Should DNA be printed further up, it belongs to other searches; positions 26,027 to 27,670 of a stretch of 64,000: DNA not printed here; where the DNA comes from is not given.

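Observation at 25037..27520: Divergent LysR regulator and DUF1338 enzyme pair (ydcI/ydcJ)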

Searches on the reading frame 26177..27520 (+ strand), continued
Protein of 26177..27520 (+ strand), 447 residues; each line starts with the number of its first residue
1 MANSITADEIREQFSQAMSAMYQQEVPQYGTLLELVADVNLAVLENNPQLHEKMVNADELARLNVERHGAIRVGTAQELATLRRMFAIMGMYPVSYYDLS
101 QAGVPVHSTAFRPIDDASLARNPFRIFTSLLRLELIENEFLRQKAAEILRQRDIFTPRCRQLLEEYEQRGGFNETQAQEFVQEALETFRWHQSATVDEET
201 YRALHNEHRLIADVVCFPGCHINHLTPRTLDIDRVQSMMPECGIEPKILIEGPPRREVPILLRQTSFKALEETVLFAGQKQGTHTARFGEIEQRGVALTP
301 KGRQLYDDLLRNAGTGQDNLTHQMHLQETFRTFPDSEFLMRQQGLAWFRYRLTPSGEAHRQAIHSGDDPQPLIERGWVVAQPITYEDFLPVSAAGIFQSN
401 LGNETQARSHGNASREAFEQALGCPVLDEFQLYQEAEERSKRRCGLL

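Call 27: find_homologous_proteins(query=window:26177-27520:+, max_evalue=1e-10)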
Query window:26177-27520:+ (447 aa): 8000 proteins with E <= 1e-10 among 8000 candidates; the best 120 are listed.
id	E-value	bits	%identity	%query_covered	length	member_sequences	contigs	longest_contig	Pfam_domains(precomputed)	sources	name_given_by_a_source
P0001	0.0e+0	1049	92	100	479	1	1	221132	PF07063.20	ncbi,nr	ncbi:metalloenzyme [Escherichia coli]|nr:VOC family protein [Escherichia coli] GDG19791.1 metalloenz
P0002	0.0e+0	1008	99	100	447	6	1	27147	PF07063.20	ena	-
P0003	6.7e-298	1005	99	100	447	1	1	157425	PF07063.20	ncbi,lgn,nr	ncbi:TPA: VOC family protein [Escherichia coli]|nr:VOC family protein [Escherichia coli]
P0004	7.1e-298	1005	99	100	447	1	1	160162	PF07063.20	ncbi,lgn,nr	ncbi:TPA: VOC family protein [Escherichia coli]|nr:VOC family protein [Escherichia coli]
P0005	7.1e-298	1005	99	100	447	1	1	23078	PF07063.20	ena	-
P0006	7.6e-298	1005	99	100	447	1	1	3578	PF07063.20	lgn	-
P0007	7.8e-298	1005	99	100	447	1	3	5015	PF07063.20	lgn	-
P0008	2.0e-297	1004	99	100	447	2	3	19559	PF07063.20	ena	-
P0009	3.1e-297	1003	99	100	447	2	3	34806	PF07063.20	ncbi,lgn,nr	ncbi:TPA: VOC family protein [Escherichia coli]|nr:VOC family protein [Escherichia coli]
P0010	3.6e-297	1003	99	100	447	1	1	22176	PF07063.20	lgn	-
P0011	3.9e-297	1003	99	100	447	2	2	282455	PF07063.20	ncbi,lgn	ncbi:VOC family protein [Escherichia coli]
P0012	4.1e-297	1003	99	100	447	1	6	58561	PF07063.20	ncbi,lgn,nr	ncbi:TPA: VOC family protein [Escherichia coli]|nr:VOC family protein [Escherichia coli] HAW0068292.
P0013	4.1e-297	1003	99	100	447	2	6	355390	PF07063.20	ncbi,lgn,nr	ncbi:VOC family protein [Escherichia coli]|nr:VOC family protein [Escherichia coli] EGM7811693.1 VOC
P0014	4.1e-297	1003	99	100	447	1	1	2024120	PF07063.20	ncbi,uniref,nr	ncbi:VOC family protein [Escherichia coli]|uniref:2-oxoadipate dioxygenase/decarboxylase HglS n=1 Ta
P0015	4.1e-297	1003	99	100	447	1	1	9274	PF07063.20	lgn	-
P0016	4.4e-297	1003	99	100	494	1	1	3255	PF07063.20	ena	-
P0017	4.8e-297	1003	99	100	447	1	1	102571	PF07063.20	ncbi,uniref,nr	ncbi:VOC family protein [Escherichia coli]|uniref:2-oxoadipate dioxygenase/decarboxylase HglS n=1 Ta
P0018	4.8e-297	1003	99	100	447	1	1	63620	PF07063.20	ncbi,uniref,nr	ncbi:VOC family protein [Escherichia coli]|uniref:2-oxoadipate dioxygenase/decarboxylase HglS n=1 Ta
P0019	5.0e-297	1003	99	100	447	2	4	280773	PF07063.20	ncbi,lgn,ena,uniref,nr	ncbi:2-oxoadipate dioxygenase/decarboxylase HglS [Escherichia coli]|uniref:2-oxoadipate dioxygenase/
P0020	5.1e-297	1002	99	100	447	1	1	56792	PF07063.20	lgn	-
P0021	5.1e-297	1002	99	100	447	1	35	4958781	PF07063.20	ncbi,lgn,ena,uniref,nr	ncbi:TPA: VOC family protein [Escherichia coli]|uniref:2-oxoadipate dioxygenase/decarboxylase HglS n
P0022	5.1e-297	1002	99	100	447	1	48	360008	PF07063.20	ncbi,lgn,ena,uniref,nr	ncbi:2-oxoadipate dioxygenase/decarboxylase HglS [Escherichia coli]|uniref:2-oxoadipate dioxygenase/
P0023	5.1e-297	1002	99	100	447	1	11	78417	PF07063.20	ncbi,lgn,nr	ncbi:TPA: VOC family protein [Escherichia coli]|nr:VOC family protein [Escherichia coli] EGT2318446.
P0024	5.6e-297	1002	98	100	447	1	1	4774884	PF07063.20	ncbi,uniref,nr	ncbi:VOC family protein [Escherichia coli]|uniref:2-oxoadipate dioxygenase/decarboxylase HglS n=1 Ta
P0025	5.7e-297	1002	98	100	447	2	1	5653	PF07063.20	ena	-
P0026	6.7e-297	1002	99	100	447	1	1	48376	PF07063.20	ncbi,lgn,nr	ncbi:VOC family protein [Escherichia coli]|nr:VOC family protein [Escherichia coli]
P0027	7.2e-297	1002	99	100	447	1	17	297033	PF07063.20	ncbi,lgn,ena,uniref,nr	ncbi:VOC family protein [Escherichia coli]|uniref:2-oxoadipate dioxygenase/decarboxylase HglS n=1 Ta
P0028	7.2e-297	1002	99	100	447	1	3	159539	PF07063.20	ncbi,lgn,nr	ncbi:VOC family protein [Escherichia coli]|nr:VOC family protein [Escherichia coli]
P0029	7.2e-297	1002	99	100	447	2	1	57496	PF07063.20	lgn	-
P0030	7.6e-297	1002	99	100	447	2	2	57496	PF07063.20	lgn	-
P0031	8.0e-297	1002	99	100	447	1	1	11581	PF07063.20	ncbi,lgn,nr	ncbi:MAG: VOC family protein [Escherichia coli]|nr:VOC family protein [Escherichia coli]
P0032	8.3e-297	1002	99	100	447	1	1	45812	PF07063.20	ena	-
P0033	8.3e-297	1002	99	100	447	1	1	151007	PF07063.20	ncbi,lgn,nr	ncbi:TPA: VOC family protein [Escherichia coli]|nr:VOC family protein [Escherichia coli]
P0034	8.4e-297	1002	99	100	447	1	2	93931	PF07063.20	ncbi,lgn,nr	ncbi:TPA: VOC family protein [Escherichia coli]|nr:VOC family protein [Escherichia coli]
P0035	8.6e-297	1002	99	100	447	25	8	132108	PF07063.20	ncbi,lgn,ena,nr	ncbi:VOC family protein [Escherichia coli]|nr:VOC family protein [Escherichia coli H30] EFL9954919.1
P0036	9.0e-297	1002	98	100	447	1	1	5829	PF07063.20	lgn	-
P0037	9.7e-297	1002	99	100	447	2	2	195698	PF07063.20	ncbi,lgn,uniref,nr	ncbi:2-oxoadipate dioxygenase/decarboxylase HglS [Escherichia coli]|uniref:2-oxoadipate dioxygenase/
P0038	9.7e-297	1002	99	100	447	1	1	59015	PF07063.20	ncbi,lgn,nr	ncbi:VOC family protein [Escherichia coli]|nr:VOC family protein [Escherichia coli]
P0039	1.0e-296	1002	99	100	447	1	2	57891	PF07063.20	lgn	-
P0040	1.0e-296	1002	99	100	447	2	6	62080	PF07063.20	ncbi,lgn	ncbi:TPA: VOC family protein [Escherichia coli]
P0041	1.0e-296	1002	99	100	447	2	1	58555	PF07063.20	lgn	-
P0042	1.0e-296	1001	99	100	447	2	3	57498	PF07063.20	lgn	-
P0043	1.0e-296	1001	99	100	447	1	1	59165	PF07063.20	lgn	-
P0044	1.1e-296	1001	98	100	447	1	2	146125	PF07063.20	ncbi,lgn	-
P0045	1.1e-296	1001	99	100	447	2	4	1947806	PF07063.20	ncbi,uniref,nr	ncbi:TPA: 2-oxoadipate dioxygenase/decarboxylase HglS [Escherichia coli]|uniref:2-oxoadipate dioxyge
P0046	1.1e-296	1001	99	100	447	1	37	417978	PF07063.20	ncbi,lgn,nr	ncbi:VOC family protein [Escherichia coli]|nr:VOC family protein [Escherichia coli] EFH4610403.1 DUF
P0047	1.1e-296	1001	99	100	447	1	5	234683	PF07063.20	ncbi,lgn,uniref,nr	ncbi:VOC family protein [Escherichia coli]|uniref:2-oxoadipate dioxygenase/decarboxylase HglS n=1 Ta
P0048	1.1e-296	1001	99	100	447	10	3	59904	PF07063.20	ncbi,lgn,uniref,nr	ncbi:2-oxoadipate dioxygenase/decarboxylase HglS [Escherichia coli]|uniref:2-oxoadipate dioxygenase/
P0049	1.2e-296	1001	99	100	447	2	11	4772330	PF07063.20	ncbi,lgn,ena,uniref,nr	ncbi:VOC family protein [Escherichia coli]|uniref:2-oxoadipate dioxygenase/decarboxylase HglS n=2 Ta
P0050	1.2e-296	1001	99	100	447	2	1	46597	PF07063.20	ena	-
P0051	1.2e-296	1001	99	100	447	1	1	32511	PF07063.20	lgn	-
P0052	1.2e-296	1001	99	100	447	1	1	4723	PF07063.20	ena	-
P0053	1.2e-296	1001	99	100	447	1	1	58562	PF07063.20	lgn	-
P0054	1.4e-296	1001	99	100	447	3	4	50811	PF07063.20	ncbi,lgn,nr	ncbi:TPA: VOC family protein [Escherichia coli]|nr:VOC family protein [Escherichia coli]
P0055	1.4e-296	1001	99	100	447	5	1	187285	PF07063.20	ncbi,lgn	ncbi:VOC family protein [Escherichia coli]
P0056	1.4e-296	1001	99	100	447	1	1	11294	PF07063.20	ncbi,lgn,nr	ncbi:VOC family protein [Escherichia coli]|nr:VOC family protein [Escherichia coli]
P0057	1.5e-296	1001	99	100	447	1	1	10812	PF07063.20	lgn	-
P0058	1.6e-296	1001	98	100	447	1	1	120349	PF07063.20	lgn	-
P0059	1.6e-296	1001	99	100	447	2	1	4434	PF07063.20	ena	-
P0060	1.8e-296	1001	98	100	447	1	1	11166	PF07063.20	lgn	-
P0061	1.8e-296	1001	99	100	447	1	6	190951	PF07063.20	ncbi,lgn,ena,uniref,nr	ncbi:TPA: VOC family protein [Escherichia coli]|uniref:2-oxoadipate dioxygenase/decarboxylase HglS n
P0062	1.8e-296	1001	99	100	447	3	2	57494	PF07063.20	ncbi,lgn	-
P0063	1.9e-296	1001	98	100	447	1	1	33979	PF07063.20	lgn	-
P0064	1.9e-296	1001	99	100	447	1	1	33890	PF07063.20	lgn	-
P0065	1.9e-296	1001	98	100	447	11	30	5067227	PF07063.20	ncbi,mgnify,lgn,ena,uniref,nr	ncbi:2-oxoadipate dioxygenase/decarboxylase HglS [Escherichia coli]|mgnify:CR=1 FL=1|uniref:2-oxoadi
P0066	1.9e-296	1001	98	100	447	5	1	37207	PF07063.20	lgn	-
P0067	2.0e-296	1001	98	100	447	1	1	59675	PF07063.20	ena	-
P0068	2.2e-296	1000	98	100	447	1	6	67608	PF07063.20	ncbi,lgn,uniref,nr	ncbi:TPA: VOC family protein [Escherichia coli]|uniref:2-oxoadipate dioxygenase/decarboxylase HglS n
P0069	2.2e-296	1000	98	100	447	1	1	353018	PF07063.20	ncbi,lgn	ncbi:2-oxoadipate dioxygenase/decarboxylase HglS [Escherichia coli]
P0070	2.2e-296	1000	99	100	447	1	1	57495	PF07063.20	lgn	-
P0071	2.3e-296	1000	99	100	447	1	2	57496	PF07063.20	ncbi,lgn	ncbi:TPA: VOC family protein [Escherichia coli]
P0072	2.4e-296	1000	98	100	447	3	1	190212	PF07063.20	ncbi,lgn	ncbi:VOC family protein [Escherichia coli]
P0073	2.6e-296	1000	98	100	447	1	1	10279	PF07063.20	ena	-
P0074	2.6e-296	1000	98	100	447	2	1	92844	PF07063.20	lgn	-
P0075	2.7e-296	1000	98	100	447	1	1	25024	PF07063.20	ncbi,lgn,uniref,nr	ncbi:2-oxoadipate dioxygenase/decarboxylase HglS [Escherichia coli]|uniref:2-oxoadipate dioxygenase/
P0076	2.8e-296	1000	98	100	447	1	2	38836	PF07063.20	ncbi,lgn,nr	ncbi:VOC family protein [Escherichia coli]|nr:VOC family protein [Escherichia coli]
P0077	2.8e-296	1000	98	100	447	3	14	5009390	PF07063.20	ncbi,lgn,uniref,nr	ncbi:VOC family protein [Escherichia coli]|uniref:2-oxoadipate dioxygenase/decarboxylase HglS n=1 Ta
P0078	2.8e-296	1000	98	100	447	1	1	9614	PF07063.20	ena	-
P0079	3.1e-296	1000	99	100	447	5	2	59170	PF07063.20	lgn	-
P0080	3.3e-296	1000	98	100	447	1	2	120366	PF07063.20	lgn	-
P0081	3.4e-296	1000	98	100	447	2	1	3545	PF07063.20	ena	-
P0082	3.5e-296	1000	98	100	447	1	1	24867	PF07063.20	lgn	-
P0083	3.7e-296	1000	98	100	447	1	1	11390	PF07063.20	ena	-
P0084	4.3e-296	999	98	100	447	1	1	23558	PF07063.20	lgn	-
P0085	4.7e-296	999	98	100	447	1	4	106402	PF07063.20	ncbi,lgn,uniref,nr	ncbi:2-oxoadipate dioxygenase/decarboxylase HglS [Escherichia coli]|uniref:2-oxoadipate dioxygenase/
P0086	4.7e-296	999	98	100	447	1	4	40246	PF07063.20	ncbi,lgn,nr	ncbi:VOC family protein [Escherichia coli]|nr:VOC family protein [Escherichia coli] ELX1773003.1 VOC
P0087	4.8e-296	999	98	100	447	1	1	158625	PF07063.20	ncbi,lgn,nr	ncbi:VOC family protein [Escherichia coli]|nr:VOC family protein [Escherichia coli]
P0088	4.8e-296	999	98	100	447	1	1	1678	PF07063.20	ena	-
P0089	4.8e-296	999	98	100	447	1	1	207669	PF07063.20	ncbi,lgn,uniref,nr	ncbi:VOC family protein [Escherichia sp. 94.0001]|uniref:2-oxoadipate dioxygenase/decarboxylase HglS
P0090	5.0e-296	999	98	100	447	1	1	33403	PF07063.20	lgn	-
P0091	5.2e-296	999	98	100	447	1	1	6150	PF07063.20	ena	-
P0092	5.5e-296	999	98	100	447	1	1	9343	PF07063.20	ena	-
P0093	5.6e-296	999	98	100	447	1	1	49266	PF07063.20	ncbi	ncbi:2-oxoadipate dioxygenase/decarboxylase HglS [Escherichia coli]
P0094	5.8e-296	999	98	100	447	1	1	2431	PF07063.20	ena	-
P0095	5.9e-296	999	98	100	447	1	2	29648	PF07063.20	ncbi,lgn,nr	ncbi:TPA: VOC family protein [Escherichia coli]|nr:VOC family protein [Escherichia coli]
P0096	6.3e-296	999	98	100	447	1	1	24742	PF07063.20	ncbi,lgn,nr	ncbi:VOC family protein [Escherichia coli]|nr:VOC family protein [Escherichia coli]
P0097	6.6e-296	999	98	100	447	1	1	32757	PF07063.20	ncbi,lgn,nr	ncbi:TPA: VOC family protein [Escherichia coli]|nr:VOC family protein [Escherichia coli]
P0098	6.6e-296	999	98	100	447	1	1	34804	PF07063.20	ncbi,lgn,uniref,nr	ncbi:VOC family protein [Escherichia coli]|uniref:2-oxoadipate dioxygenase/decarboxylase HglS n=1 Ta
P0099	7.7e-296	999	98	100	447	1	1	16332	PF07063.20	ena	-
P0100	7.9e-296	999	98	100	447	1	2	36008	PF07063.20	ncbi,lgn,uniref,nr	ncbi:TPA: VOC family protein [Escherichia coli]|uniref:2-oxoadipate dioxygenase/decarboxylase HglS n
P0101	8.8e-296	998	98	100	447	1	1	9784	PF07063.20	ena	-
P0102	9.1e-296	998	98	100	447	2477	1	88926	PF07063.20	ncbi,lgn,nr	ncbi:VOC family protein [Escherichia coli]|nr:VOC family protein [Escherichia coli]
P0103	9.9e-296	998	98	100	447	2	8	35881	PF07063.20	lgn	-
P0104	1.1e-295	998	98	100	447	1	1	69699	PF07063.20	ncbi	ncbi:2-oxoadipate dioxygenase/decarboxylase HglS [Escherichia coli]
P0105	1.4e-295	998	98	100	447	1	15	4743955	PF07063.20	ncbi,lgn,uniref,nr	ncbi:VOC family protein [Escherichia coli]|uniref:2-oxoadipate dioxygenase/decarboxylase HglS n=1 Ta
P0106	1.7e-295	997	98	100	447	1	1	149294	PF07063.20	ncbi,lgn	ncbi:TPA: VOC family protein [Escherichia coli]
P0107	1.8e-295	997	99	100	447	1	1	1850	PF07063.20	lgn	-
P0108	2.4e-295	997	98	100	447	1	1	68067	PF07063.20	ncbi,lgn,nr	ncbi:TPA: VOC family protein [Escherichia coli]|nr:VOC family protein [Escherichia coli]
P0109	2.4e-295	997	98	100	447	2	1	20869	PF07063.20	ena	-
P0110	2.9e-295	997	98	100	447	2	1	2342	PF07063.20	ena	-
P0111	3.0e-295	997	98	100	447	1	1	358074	PF07063.20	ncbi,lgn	ncbi:TPA: VOC family protein [Escherichia coli]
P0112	3.2e-295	997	98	100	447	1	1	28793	PF07063.20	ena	-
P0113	3.8e-295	996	98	100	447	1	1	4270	PF07063.20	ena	-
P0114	4.2e-295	996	98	100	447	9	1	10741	PF07063.20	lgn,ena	-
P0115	4.8e-295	996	98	100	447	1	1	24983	PF07063.20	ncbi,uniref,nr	ncbi:VOC family protein [Escherichia coli]|uniref:2-oxoadipate dioxygenase/decarboxylase HglS n=1 Ta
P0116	5.7e-295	996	98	100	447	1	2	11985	PF07063.20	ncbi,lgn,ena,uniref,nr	ncbi:2-oxoadipate dioxygenase/decarboxylase HglS [Escherichia coli]|uniref:2-oxoadipate dioxygenase/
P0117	7.3e-295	995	98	100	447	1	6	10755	PF07063.20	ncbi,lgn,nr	ncbi:VOC family protein [Shigella boydii]|nr:VOC family protein [Shigella boydii] EJD4924488.1 VOC f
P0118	4.3e-294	993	98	100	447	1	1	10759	PF07063.20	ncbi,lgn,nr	ncbi:VOC family protein [Shigella flexneri]|nr:VOC family protein [Shigella flexneri]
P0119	6.3e-294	992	98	100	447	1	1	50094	PF07063.20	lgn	-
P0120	6.5e-294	992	98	100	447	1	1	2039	PF07063.20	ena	-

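Call 29: find_related_loci(query=A1, collection=genome_contigs, flank=6000)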
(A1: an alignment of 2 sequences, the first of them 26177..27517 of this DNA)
Query A1 (447 aa) in genome_contigs; peptide patterns used: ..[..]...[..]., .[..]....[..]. (x = any residue, [..] = any of these).
600 stretches matched a pattern (row limit reached: there are more); 444 encode a relative of the query (tblastn E <= 1e-3); the best 80 are kept; 80 distinct loci.
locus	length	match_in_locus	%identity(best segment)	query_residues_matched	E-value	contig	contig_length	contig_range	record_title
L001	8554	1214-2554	95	1-447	0e+0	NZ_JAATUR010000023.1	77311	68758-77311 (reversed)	Escherichia coli strain SCPM-O-B-8794 23length=77311, whole genome shotgun sequence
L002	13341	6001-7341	95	1-447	0e+0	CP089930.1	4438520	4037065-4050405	Escherichia coli strain E69 chromosome, complete genome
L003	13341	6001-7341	94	1-447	0e+0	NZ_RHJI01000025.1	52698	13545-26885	Escherichia sp. E1V33 1V33_25_consensus, whole genome shotgun sequence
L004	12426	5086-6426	93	1-447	0e+0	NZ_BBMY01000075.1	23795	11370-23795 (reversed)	Escherichia albertii NBRC 107761 = DSM 17582 strain NBRC 107761, whole genome shotgun sequence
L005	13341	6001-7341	89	1-447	0e+0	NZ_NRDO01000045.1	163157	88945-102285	Citrobacter sp. NCU1 contig_45, whole genome shotgun sequence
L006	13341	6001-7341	89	1-447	0e+0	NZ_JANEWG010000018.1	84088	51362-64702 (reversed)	Citrobacter sp. Awk 4 510132-22-18, whole genome shotgun sequence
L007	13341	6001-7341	88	1-447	0e+0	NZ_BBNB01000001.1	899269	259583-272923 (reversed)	Citrobacter sedlakii NBRC 105722, whole genome shotgun sequence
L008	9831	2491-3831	89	1-447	0e+0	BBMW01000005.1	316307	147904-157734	Citrobacter werkmanii NBRC 105721 DNA, contig: CIWKM05, whole genome shotgun sequence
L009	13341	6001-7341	88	1-447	0e+0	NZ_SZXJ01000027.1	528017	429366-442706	Citrobacter sp. wls619 contig15, whole genome shotgun sequence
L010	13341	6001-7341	88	1-447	0e+0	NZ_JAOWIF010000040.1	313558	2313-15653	Citrobacter sp. Cu233 233, whole genome shotgun sequence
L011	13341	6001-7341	88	1-447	0e+0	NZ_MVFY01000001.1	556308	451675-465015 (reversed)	Citrobacter portucalensis strain A60 A60_S7_L001_NODE_1_length_556308_cov_17.9926, whole genome shotgun sequence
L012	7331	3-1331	88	5-447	0e+0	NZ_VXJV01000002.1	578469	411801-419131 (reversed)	Salmonella enterica subsp. diarizonae strain CCUG 30040T contig_0000002, whole genome shotgun sequence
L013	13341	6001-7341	87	1-447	0e+0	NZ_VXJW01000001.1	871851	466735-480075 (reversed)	Salmonella enterica subsp. arizonae strain CCUG 6322T contig_0000001, whole genome shotgun sequence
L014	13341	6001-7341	88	1-447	0e+0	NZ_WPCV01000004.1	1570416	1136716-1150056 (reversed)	Citrobacter sp. On2M On2M_4, whole genome shotgun sequence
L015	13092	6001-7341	85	1-447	0e+0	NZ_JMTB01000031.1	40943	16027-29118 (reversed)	Trabulsiella guamensis ATCC 49490 GTGU.assembly.031, whole genome shotgun sequence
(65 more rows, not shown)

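Call 48: search_protein_representatives(protein=window:26177-27517:+)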
Query: 447 residues. Proteins with E-value up to 0.001 (for the whole library): 1247; up to 1e-10: 822; up to 1e-30: 329. The best 150 are listed.
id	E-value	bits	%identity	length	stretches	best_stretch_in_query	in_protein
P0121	1.3e-168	577.8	59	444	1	1-447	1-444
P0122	2.1e-167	573.8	77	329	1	18-346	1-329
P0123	5.1e-160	549.5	87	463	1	174-447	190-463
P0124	3.0e-154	530.4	81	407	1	73-358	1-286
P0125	7.7e-146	502.7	56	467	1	3-441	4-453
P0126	1.5e-142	492.0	57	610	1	6-444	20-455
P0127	1.2e-136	472.5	56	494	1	3-445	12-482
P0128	5.2e-136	470.4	97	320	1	1-222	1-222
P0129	3.9e-135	467.5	53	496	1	5-442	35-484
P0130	2.0e-134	465.2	99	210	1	238-447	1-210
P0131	1.2e-131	456.0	52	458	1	6-441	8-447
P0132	7.3e-128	443.5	51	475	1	9-444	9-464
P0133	2.2e-123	428.8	52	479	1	6-444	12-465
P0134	2.8e-123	428.4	50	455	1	9-444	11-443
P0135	6.3e-123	427.3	55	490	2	5-362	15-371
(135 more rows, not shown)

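Call 49: find_encoding_contigs(protein=P0121, flank=6000, max_places=4)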
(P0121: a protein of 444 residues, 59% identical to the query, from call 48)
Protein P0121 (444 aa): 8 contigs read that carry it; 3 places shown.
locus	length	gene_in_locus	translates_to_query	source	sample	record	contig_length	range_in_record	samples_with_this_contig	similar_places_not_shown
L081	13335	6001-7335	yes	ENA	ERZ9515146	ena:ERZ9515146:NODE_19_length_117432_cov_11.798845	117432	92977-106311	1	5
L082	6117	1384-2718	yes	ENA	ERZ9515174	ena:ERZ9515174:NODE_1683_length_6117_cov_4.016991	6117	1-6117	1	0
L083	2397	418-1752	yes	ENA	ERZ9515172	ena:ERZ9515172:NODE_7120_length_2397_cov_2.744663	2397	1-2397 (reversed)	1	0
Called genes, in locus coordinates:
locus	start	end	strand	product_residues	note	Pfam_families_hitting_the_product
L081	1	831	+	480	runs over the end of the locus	PF00171:Aldedh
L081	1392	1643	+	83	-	-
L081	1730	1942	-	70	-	-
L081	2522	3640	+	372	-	PF08240:ADH_N, PF16912:Glu_dehyd_C (faint), PF00107:ADH_zinc_N, PF13602:ADH_zinc_N_2 (weak)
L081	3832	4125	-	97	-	PF07338:YdgH_BhsA-like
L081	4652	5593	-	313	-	PF00126:HTH_1, PF03466:LysR_substrate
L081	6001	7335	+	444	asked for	PF07063:HGLS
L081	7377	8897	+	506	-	PF00135:COesterase, PF20434:BD-FAE (weak), PF07859:Abhydrolase_3 (faint)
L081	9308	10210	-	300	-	PF00126:HTH_1, PF03466:LysR_substrate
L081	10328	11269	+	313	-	PF04909:Amidohydro_2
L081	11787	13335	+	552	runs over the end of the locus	PF04349:MdoG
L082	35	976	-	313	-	PF00126:HTH_1, PF03466:LysR_substrate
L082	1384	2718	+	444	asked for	PF07063:HGLS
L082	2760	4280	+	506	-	PF00135:COesterase, PF20434:BD-FAE (weak), PF07859:Abhydrolase_3 (faint)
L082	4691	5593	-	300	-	PF00126:HTH_1, PF03466:LysR_substrate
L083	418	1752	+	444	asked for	PF07063:HGLS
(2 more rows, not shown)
